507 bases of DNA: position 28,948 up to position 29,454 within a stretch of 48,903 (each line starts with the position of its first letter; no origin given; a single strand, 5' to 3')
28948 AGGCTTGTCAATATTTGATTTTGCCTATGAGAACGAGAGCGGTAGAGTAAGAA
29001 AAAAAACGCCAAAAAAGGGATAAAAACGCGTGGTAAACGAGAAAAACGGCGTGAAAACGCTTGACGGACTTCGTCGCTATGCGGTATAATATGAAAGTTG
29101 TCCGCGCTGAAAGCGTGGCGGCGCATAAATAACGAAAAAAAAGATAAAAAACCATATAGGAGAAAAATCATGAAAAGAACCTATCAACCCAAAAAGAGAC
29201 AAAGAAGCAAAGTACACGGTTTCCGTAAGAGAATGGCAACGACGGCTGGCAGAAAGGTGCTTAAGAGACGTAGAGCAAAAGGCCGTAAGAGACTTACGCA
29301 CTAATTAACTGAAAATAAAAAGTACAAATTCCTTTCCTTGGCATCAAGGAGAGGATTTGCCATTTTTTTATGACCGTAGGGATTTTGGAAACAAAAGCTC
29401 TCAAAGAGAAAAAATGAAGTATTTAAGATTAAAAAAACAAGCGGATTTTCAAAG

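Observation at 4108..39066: High-density 28-29-nt dispersed repeat family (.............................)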

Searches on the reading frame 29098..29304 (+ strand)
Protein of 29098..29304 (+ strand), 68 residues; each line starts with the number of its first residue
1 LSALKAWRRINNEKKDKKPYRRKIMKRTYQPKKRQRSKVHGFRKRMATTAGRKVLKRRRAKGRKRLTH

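Call 26: search_protein_families(library=pfam, proteins=[window:29098-29304:+])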
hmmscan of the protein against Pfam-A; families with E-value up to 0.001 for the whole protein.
window:29098-29304:+ (68 aa): 1 family
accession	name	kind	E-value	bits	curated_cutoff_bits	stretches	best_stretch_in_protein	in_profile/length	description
PF00468.22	Ribosomal_L34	-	4e-22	78.3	25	1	25-68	1-44/44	Ribosomal protein L34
